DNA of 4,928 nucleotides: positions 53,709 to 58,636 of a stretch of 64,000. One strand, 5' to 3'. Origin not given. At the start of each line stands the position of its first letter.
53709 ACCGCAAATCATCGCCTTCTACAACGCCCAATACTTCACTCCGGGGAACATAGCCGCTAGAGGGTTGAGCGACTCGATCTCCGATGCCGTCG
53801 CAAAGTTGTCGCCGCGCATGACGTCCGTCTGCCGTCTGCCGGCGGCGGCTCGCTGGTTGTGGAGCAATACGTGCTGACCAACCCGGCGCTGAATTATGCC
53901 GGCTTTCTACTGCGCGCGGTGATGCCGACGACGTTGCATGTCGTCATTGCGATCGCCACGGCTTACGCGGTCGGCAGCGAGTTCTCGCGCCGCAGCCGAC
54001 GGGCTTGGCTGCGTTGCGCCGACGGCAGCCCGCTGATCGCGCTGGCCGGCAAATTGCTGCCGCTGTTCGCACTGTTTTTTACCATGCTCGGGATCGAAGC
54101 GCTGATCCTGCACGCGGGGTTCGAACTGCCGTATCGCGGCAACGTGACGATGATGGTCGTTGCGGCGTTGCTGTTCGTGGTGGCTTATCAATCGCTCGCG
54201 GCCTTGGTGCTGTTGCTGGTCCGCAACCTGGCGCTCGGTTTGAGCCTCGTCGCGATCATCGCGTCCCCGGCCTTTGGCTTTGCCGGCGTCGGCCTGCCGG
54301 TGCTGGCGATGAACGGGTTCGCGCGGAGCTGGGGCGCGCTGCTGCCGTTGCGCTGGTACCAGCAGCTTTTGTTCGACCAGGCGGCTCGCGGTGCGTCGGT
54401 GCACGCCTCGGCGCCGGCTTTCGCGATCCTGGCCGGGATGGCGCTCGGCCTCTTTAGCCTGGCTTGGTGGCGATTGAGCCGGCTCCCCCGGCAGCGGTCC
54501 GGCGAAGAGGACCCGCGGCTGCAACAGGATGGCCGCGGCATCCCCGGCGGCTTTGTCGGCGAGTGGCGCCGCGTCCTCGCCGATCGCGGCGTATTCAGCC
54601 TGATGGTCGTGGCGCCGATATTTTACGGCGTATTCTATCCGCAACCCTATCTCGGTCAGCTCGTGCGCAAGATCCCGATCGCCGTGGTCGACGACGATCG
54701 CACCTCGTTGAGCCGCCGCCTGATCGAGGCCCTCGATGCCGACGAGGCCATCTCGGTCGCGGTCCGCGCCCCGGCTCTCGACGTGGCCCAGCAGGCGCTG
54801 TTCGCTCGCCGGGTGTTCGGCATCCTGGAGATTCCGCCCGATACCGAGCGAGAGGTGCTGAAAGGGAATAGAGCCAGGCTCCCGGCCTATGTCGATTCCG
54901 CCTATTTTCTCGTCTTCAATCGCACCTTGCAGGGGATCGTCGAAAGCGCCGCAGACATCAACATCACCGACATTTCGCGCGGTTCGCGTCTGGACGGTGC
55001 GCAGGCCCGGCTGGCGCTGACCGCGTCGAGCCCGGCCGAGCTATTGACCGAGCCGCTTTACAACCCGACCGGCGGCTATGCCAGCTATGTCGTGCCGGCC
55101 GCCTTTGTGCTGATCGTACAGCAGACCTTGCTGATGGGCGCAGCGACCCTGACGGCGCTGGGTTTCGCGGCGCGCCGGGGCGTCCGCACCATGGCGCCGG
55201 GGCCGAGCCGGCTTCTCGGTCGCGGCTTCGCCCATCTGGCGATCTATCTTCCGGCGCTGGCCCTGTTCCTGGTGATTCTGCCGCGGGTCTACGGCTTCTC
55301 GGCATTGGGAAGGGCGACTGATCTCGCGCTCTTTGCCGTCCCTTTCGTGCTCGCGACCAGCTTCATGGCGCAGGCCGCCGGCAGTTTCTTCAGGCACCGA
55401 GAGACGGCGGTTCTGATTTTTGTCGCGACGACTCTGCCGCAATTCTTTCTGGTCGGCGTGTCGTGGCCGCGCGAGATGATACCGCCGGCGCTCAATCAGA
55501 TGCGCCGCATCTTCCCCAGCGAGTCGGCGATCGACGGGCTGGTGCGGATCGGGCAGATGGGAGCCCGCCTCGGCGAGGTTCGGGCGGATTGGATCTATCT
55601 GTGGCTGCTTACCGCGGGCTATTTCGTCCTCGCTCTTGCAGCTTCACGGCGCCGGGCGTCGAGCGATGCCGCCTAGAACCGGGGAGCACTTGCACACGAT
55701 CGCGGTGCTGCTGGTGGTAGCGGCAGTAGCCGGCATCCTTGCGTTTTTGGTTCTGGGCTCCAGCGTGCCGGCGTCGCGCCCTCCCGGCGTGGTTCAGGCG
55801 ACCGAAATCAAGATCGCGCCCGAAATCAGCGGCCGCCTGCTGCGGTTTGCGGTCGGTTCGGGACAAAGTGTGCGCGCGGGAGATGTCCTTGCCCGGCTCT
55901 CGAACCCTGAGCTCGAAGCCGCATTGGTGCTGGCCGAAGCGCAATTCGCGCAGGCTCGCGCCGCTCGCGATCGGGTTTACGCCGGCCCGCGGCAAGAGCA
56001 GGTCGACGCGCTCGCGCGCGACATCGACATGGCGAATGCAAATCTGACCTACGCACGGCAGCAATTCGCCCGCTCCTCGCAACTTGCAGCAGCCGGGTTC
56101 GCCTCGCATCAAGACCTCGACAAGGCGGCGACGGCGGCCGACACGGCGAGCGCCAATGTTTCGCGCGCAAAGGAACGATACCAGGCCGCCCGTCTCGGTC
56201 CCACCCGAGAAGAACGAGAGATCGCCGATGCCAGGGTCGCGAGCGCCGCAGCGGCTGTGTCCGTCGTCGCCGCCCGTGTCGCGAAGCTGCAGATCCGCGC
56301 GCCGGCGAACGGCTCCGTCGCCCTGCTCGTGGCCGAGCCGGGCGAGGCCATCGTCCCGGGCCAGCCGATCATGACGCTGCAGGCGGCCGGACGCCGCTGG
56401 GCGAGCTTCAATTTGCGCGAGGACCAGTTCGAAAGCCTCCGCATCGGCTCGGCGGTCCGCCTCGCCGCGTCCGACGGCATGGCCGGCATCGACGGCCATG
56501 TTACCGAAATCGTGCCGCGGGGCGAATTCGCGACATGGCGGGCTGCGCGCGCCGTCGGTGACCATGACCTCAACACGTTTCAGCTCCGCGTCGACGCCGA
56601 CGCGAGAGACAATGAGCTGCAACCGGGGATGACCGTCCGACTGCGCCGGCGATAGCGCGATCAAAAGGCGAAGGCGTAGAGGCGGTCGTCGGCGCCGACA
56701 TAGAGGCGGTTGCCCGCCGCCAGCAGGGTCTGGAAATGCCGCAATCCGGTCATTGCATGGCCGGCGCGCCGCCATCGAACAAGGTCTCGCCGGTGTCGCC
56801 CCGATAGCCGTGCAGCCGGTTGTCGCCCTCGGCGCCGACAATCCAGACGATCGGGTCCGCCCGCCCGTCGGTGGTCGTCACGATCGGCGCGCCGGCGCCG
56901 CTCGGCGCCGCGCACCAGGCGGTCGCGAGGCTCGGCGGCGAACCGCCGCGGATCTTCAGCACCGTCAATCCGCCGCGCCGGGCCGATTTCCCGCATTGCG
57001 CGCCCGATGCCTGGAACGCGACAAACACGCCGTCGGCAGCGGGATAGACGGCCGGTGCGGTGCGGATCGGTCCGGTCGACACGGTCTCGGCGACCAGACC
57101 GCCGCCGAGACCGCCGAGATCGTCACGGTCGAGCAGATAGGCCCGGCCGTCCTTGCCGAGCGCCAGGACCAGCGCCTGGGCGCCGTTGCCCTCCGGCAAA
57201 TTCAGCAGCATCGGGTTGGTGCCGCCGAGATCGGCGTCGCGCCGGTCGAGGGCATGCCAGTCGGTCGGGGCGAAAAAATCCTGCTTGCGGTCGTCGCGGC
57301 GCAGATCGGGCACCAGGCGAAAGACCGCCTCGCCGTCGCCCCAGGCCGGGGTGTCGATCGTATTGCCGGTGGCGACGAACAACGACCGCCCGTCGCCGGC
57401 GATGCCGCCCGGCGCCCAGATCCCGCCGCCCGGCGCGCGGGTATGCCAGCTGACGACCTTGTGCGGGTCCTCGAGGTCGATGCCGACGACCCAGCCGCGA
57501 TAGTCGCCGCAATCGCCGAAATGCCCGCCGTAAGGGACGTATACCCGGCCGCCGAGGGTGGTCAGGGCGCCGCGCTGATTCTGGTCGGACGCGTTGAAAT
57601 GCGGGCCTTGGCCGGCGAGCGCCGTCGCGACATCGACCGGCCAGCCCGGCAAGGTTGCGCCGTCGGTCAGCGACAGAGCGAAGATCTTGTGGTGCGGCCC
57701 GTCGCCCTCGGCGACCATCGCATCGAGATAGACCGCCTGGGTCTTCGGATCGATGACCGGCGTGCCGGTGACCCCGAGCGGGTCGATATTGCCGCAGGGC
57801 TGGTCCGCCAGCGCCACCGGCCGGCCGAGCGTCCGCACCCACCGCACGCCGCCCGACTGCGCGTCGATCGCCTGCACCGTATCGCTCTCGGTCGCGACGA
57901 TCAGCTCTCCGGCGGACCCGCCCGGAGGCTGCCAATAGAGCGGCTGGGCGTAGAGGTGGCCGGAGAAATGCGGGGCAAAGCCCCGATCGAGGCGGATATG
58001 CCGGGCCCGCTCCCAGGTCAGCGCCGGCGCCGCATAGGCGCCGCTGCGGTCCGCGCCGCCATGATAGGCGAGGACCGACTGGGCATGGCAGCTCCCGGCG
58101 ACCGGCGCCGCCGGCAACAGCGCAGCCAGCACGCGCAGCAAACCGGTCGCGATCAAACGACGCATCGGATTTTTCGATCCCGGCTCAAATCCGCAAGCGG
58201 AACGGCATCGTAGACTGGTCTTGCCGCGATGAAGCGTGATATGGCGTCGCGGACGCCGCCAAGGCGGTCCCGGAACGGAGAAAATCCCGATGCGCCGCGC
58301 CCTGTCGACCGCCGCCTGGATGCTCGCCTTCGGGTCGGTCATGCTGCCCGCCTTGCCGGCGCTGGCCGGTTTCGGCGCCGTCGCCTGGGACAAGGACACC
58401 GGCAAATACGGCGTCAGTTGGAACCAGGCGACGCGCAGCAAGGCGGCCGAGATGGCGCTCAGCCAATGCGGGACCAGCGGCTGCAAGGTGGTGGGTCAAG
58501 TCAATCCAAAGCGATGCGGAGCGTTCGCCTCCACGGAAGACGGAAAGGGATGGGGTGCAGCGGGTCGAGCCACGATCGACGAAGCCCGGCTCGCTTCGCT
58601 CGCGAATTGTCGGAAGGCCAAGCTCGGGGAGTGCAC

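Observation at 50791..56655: Cyclic-nucleotide-gated MscS-type channel translationally coupled to an ATPase-less HlyD / ABC-2 / ABC-2 / HlyD unit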

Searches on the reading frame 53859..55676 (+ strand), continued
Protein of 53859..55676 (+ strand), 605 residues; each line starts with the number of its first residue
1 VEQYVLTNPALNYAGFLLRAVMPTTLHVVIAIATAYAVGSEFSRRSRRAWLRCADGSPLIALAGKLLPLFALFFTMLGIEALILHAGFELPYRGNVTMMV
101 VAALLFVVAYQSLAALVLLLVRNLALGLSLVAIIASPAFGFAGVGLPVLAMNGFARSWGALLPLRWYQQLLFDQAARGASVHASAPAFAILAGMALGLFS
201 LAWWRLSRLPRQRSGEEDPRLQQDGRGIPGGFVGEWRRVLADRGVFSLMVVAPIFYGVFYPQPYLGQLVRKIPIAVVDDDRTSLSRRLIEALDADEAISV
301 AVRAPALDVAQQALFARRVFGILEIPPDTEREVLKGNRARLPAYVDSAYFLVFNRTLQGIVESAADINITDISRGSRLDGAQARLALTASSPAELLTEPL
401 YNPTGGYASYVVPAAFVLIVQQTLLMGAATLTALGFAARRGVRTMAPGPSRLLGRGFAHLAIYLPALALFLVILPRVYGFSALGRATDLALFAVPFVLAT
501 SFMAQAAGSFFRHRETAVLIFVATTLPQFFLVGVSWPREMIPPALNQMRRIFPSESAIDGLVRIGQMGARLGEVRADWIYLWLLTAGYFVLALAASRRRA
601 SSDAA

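Call 79: fold_search(model_id=the predicted structure, library=pdb)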
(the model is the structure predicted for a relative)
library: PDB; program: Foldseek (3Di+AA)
matches with E <= 10: 420; with E <= 0.001: 18
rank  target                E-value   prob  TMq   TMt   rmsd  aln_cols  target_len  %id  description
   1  8yzp_A                2.3e-07  1.00  0.39  0.46  20.7       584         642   13  Tribolium castaneum ABCH-9C in complex with ceramide(d36:1) (released 2025-04-16)
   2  8z0j_A                2.3e-07  1.00  0.36  0.44  22.9       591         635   15  Tribolium castaneum ABCH-9C(E224Q) mutant complexed with ATP in the presence of fenoxycarb (released 2025-04-16)
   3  8z0i_A                3.6e-07  1.00  0.35  0.42   5.9       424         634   16  Tribolium castaneum ABCH-9C(E224Q) mutant in complex with ATP (released 2025-04-16)
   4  8z01_A                4.9e-07  1.00  0.37  0.44  21.2       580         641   13  Tribolium castaneum ABCH-9C(E224Q) mutant in complex with LMNG and ceramide(d36:1) (released 2025-04-16)
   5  8z01_B                1.4e-06  1.00  0.37  0.44   5.1       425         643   16  Tribolium castaneum ABCH-9C(E224Q) mutant in complex with LMNG and ceramide(d36:1) (released 2025-04-16)
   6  8eop_A                1.6e-06  1.00  0.44  0.22  18.7      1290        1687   10  Cryo-EM Structure of Nanodisc reconstituted human ABCA7 EQ mutant in ATP bound closed state (released 2022-12-21)
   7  7w01                  6.3e-06  1.00  0.40  0.23  16.6      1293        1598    9  Cryo-EM structure of nucleotide-free ABCA3 (released 2022-04-27)
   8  7tbw_A                1.6e-05  1.00  0.45  0.20  21.0      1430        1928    8  The structure of ATP-bound ABCA1 (released 2022-01-26)
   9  7tc0_A                8.2e-05  1.00  0.36  0.18  17.4      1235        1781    8  The structure of human ABCA1 in digitonin (released 2022-01-26)
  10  7tby_A                8.9e-05  1.00  0.36  0.18  20.2      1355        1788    9  The structure of human ABCA1 in nanodisc (released 2022-01-26)
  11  7p04                  1.1e-04  1.00  0.33  0.20  35.4       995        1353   10  Cryo-EM structure of Pdr5 from Saccharomyces cerevisiae in inward-facing conformation with ADP/ATP (released 2021-11-10)
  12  8edw_A                2.4e-04  1.00  0.31  0.17  24.8      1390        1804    9  Cryo-EM Structure of human ABCA7 in BPL/Ch Nanodiscs (released 2022-12-21)
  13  7e7o_A                2.9e-04  1.00  0.35  0.17  18.7      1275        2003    8  Cryo-EM structure of human ABCA4 in NRPE-bound state (released 2021-06-30)
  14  7p03                  3.6e-04  1.00  0.38  0.23  37.4       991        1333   10  Cryo-EM structure of Pdr5 from Saccharomyces cerevisiae in inward-facing conformation without nucleotides (released 2021-11-10)
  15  7tbz_A                4.3e-04  1.00  0.36  0.19  18.8      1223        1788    9  The structure of ABCA1 Y482C (released 2022-01-26)
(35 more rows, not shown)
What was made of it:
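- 53353..55676 (+): A single fused double ABC-2 (type V fold) permease, 774 aa after correction. It has 12 predicted TM helices and two periplasmic domains of about 130-140 aa. It lacks the R-E-x-E-x-G-[TS] loop motif. Foldseek matches (call 79).
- On ABC-2 / type V ABC exporter permease (Pfam ABC2_membrane_3): The best Foldseek matches are ABCH-9C, ABCA1/3/4/7 and Pdr5, at E down to 2e-7 (call 79).
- The best structural matches are lipid-handling type V exporters: ABCH-9C and ABCA1/3/4/7 (call 79). Every solved structure with this fold has an NBD (call 79). All solved relatives of the fold have NBDs (call 79). Structural neighbours handle lipids (call 79).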

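Call 86: get_annotated_region(hit=H19, flank=6000)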
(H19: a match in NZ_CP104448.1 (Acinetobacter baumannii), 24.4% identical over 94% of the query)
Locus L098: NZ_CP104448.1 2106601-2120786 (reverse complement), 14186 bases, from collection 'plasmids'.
description: Acinetobacter baumannii strain 2021CK-01407 plasmid unnamed1, complete sequence
organism: Acinetobacter baumannii (NCBI taxid 470)
taxonomy: Bacteria; Pseudomonadota; Gammaproteobacteria; Moraxellales; Moraxellaceae; Acinetobacter; Acinetobacter baumannii
host: -; source: Homo sapiens,sputum; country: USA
typing (MOB-suite, as given by PLSDB): mobilizable; replicon rep_cluster_1527; relaxase MOBP,MOBP
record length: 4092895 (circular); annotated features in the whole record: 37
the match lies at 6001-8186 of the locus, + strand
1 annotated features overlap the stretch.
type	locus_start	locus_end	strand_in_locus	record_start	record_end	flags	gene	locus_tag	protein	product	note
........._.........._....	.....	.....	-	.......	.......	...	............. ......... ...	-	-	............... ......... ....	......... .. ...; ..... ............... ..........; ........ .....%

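Call 87: get_annotated_region(hit=H26, flank=6000)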
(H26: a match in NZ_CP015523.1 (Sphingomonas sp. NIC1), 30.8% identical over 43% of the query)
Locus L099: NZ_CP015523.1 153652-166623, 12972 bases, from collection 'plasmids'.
description: Sphingomonas sp. NIC1 plasmid unnamed2, complete sequence
organism: Sphingomonas sp. NIC1 (NCBI taxid 1961362)
taxonomy: Bacteria; Pseudomonadota; Alphaproteobacteria; Sphingomonadales; Sphingomonadaceae; Sphingomonas; Sphingomonas sp. NIC1
host: -; source: tobacco,whole organism,leaves; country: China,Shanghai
typing (MOB-suite, as given by PLSDB): mobilizable; replicon rep_cluster_596; relaxase MOBF
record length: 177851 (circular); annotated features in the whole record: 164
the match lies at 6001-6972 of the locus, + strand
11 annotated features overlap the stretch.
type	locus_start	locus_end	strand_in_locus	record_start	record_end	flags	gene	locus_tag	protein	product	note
CDS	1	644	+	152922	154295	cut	-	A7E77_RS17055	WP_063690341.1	hypothetical protein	-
CDS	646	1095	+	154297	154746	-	-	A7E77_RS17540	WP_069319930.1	thioesterase family protein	GO:0006633 - fatty acid biosynthetic process [Evidence IEA]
CDS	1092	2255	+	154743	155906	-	-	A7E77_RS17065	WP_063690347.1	patatin-like phospholipase family protein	GO:0006629 - lipid metabolic process [Evidence IEA]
CDS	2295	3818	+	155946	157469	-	-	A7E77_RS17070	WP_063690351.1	TolC family protein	GO:0055085 - transmembrane transport [Evidence IEA]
CDS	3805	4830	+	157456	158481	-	-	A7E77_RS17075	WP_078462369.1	efflux RND transporter periplasmic adaptor subunit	-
CDS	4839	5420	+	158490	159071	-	-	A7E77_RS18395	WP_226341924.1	ABC transporter permease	-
CDS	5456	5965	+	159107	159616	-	-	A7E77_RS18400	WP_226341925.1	ABC transporter permease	-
CDS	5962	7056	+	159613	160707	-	-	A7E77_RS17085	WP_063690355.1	ABC transporter permease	-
CDS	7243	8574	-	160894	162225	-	-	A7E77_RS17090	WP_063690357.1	ATP-binding protein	-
CDS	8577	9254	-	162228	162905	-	-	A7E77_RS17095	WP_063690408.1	response regulator transcription factor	GO:0000160 - phosphorelay signal transduction system [Evidence IEA]; GO:0006355 - regulation of DNA-templated ...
CDS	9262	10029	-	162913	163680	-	-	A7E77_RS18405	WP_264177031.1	TolC family protein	GO:0055085 - transmembrane transport [Evidence IEA]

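Call 88: get_annotated_region(hit=H29, flank=6000)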
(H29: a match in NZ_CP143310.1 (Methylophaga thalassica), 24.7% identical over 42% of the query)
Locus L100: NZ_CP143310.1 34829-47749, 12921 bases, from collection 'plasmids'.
description: Methylophaga thalassica strain IOM01 plasmid unnamed, complete sequence
organism: Methylophaga thalassica (NCBI taxid 40223)
taxonomy: Bacteria; Pseudomonadota; Gammaproteobacteria; Thiotrichales; Piscirickettsiaceae; Methylophaga; Methylophaga thalassica
host: -; source: cell culture,A deep sea sediment sample from the Central Indian Ridge; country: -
typing (MOB-suite, as given by PLSDB): non-mobilizable
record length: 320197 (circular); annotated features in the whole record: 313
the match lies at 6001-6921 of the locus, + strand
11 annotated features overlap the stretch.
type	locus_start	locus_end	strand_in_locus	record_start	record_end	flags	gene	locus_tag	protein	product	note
CDS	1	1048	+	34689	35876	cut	-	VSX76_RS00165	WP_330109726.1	cation:proton antiporter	GO:0006812 - monoatomic cation transport [Evidence IEA]; GO:1902600 - proton transmembrane transport [Evidence IEA]; ...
CDS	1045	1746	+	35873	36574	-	-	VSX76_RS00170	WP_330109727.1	lycopene cyclase domain-containing protein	-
CDS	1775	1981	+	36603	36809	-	-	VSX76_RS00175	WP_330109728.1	hypothetical protein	-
CDS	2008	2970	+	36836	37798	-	-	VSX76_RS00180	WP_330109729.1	efflux RND transporter periplasmic adaptor subunit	GO:0006810 - transport [Evidence IEA]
CDS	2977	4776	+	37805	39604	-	-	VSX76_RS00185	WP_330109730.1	ATP-binding cassette domain-containing protein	-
CDS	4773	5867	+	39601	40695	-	-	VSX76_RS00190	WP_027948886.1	ABC transporter permease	-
CDS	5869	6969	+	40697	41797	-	-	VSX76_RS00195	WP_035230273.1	ABC transporter permease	-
CDS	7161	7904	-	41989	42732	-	ppk2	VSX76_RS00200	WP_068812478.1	polyphosphate kinase 2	GO:0006793 - phosphorus metabolic process [Evidence IEA]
CDS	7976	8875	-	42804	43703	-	-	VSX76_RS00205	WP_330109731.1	IS982 family transposase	-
CDS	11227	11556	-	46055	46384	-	-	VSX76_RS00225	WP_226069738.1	four-helix bundle copper-binding protein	-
CDS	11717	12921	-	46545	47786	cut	-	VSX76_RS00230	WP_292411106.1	transposase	-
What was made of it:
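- The weakest hit, Methylophaga, is a classical HlyD-ATPase-permease-permease operon (call 88).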

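Call 95: search_protein_families(library=pfam, proteins=[P0008], max_evalue=0.001)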
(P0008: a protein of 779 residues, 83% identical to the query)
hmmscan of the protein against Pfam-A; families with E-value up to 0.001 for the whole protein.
P0008 (779 aa): 2 families
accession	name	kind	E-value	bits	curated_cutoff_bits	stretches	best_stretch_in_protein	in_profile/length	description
PF12698.13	ABC2_membrane_3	-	5.4e-83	279.4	31.6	2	418-764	5-346/347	ABC-2 family transporter protein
PF01061.29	ABC2_membrane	-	2.3e-07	31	26.9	1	623-733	96-207/211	ABC-2 type transporter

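Call 107: search_protein_representatives(protein=P0008)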
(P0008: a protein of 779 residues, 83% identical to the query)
Query: 779 residues. Proteins with E-value up to 0.001 (for the whole library): 4268; up to 1e-10: 2140; up to 1e-30: 673. The best 150 are listed.
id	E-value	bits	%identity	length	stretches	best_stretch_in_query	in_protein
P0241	5.2e-262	887.8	56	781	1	1-768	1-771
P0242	1.2e-246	837.0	54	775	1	1-771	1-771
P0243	4.3e-235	798.8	88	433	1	214-634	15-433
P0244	1.9e-221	753.7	59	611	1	2-595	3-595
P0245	5.5e-202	689.3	47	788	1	11-765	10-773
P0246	8.9e-172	589.4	52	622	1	21-567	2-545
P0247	1.1e-153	529.6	81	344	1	363-682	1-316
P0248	8.9e-139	480.4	51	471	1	1-463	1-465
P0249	4.8e-126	438.3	50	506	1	267-727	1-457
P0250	1.3e-124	433.5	51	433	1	349-767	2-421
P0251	8.3e-115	401.1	35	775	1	2-769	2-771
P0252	2.1e-112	393.2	48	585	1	45-507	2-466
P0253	2.4e-111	389.7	86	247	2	28-214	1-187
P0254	1.9e-110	386.7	47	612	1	58-533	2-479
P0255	3.0e-110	386.0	55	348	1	1-339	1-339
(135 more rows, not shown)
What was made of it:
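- There are 673 clusters at 50% identity with E<=1e-30 (call 107).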

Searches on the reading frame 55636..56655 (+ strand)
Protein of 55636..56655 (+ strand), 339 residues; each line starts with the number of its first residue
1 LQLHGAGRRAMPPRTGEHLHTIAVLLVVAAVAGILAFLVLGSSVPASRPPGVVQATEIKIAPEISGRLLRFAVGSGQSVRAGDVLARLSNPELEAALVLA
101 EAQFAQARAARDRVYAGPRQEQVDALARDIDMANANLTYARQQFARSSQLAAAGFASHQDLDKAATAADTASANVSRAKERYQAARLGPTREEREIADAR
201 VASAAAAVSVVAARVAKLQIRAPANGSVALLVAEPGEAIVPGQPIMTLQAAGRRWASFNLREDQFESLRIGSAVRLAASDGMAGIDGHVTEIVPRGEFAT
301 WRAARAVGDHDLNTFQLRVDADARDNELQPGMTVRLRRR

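Call 6: search_protein_families(library=pfam, proteins=[window:55636-56655:+], max_evalue=0.01)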
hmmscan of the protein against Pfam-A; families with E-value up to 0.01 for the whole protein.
window:55636-56655:+ (339 aa): 5 families
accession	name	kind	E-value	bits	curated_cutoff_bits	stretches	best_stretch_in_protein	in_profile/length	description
PF13437.12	HlyD_3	-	5e-13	50.2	22.2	1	219-331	1-106/106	HlyD family secretion protein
PF16576.10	HlyD_D23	-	1.3e-12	47.9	30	1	56-334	18-214/214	Barrel-sandwich domain of CusB or HlyD membrane-fusion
PF13533.13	Biotin_lipoyl_2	-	3.4e-05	24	29.8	1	58-88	1-31/32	Biotin-lipoyl like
PF00364.28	Biotin_lipoyl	-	0.0001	22.5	22.1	0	216-248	41-73/73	Biotin-requiring enzyme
PF10011.15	DUF2254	-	0.0065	15.7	28.8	1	169-252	164-247/368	Predicted membrane protein (DUF2254)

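Call 31: search_protein_families(library=ncbifam, proteins=[window:55666-56652:+], max_evalue=0.001)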
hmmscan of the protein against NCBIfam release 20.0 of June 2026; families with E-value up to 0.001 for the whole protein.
window:55666-56652:+ (329 aa): 15 families
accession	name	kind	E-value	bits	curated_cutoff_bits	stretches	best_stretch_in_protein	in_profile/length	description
NF002939.0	PRK03598.1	equivalog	2.2e-35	122.4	393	1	11-327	9-324/332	secretion protein HlyD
NF007785.0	PRK10476.1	equivalog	5.7e-35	120.7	376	1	10-282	12-284/347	multidrug transporter subunit MdtN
TIGR00998.1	8a0101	subfamily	1.8e-34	119.2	390.8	1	11-283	8-282/334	EmrA/EmrK family multidrug efflux transporter periplasmic adaptor subunit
TIGR01730.1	RND_mfp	subfamily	2.3e-30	105.7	94.9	3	181-327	108-243/322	efflux RND transporter periplasmic adaptor subunit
NF011715.0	PRK15136.1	equivalog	1.1e-18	67.1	563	1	11-267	26-275/390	multidrug efflux MFS transporter periplasmic adaptor subunit EmrA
TIGR01843.1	type_I_hlyD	subfamily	3e-12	46.2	208.65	2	13-171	10-172/422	HlyD family type I secretion periplasmic adaptor subunit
NF007850.1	PRK10559.1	equivalog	2.6e-11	43.2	400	1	11-140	5-137/303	p-hydroxybenzoic acid efflux pump subunit AaeA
TIGR00999.1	8a0102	subfamily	7.8e-11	41.6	319.3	1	110-324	19-197/271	CzcB/NccB family metal efflux transporter periplasmic adaptor subunit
TIGR02971.1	heterocyst_DevB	subfamily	2.1e-10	40.5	129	1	55-282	24-278/327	ABC exporter membrane fusion protein, DevB family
TIGR03794.1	NHLM_micro_HlyD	equivalog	6.6e-10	38.5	156.2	1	14-104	23-115/421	NHLP bacteriocin system secretion protein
NF005457.0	PRK07051.1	equivalog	1.9e-06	28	87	0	49-78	49-78/80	acetyl-CoA carboxylase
NF008589.1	PRK11556.1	equivalog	7.3e-06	25.1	391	0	42-100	79-137/392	MdtA/MuxA family multidrug efflux RND transporter periplasmic adaptor subunit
NF038010.1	ABC_adapt_DarC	equivalog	3.5e-05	22.7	450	1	47-237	72-260/417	darobactin export ABC transporter periplasmic adaptor subunit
NF045680.1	DiMtlExpIhpB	equivalog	0.00028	20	450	0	208-297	138-228/326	divalent metal ion exporter adaptor subunit IhpB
NF045904.1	RND-peri-MexE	equivalog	0.00086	18.3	714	1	47-148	63-161/390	multidrug efflux RND transporter periplasmic adaptor subunit MexE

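Call 95: search_protein_families(library=pfam, proteins=[window:55666-56652:+], max_evalue=0.001)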
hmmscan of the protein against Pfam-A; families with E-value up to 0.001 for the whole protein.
window:55666-56652:+ (329 aa): 4 families
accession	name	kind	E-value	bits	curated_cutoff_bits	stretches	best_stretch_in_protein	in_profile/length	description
PF13437.12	HlyD_3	-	4.5e-13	50.3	22.2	1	209-321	1-106/106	HlyD family secretion protein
PF16576.10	HlyD_D23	-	1.2e-12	48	30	1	46-324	18-214/214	Barrel-sandwich domain of CusB or HlyD membrane-fusion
PF13533.13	Biotin_lipoyl_2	-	3.1e-05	24.1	29.8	1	48-78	1-31/32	Biotin-lipoyl like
PF00364.28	Biotin_lipoyl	-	9.2e-05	22.6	22.1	0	206-238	41-73/73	Biotin-requiring enzyme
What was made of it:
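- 55666..56655 (+): HlyD-family periplasmic adaptor 2, 329 aa, with an N-terminal membrane anchor. It is a paralogue of adaptor 1 and keeps the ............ hairpin-tip motif. Pfam (call 95).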

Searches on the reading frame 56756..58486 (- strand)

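Call 70: search_protein_families(library=pfam, proteins=[window:56756-58486:-], max_evalue=0.001)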
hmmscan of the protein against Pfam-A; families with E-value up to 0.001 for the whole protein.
window:56756-58486:- (577 aa): 1 family
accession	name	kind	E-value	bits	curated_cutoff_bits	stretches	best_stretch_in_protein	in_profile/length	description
PF01011.28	PQQ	-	0.00084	18.6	26.7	0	192-219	57-84/595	Glucose/ethanol/alcohol dehydrogenase, beta-propeller domain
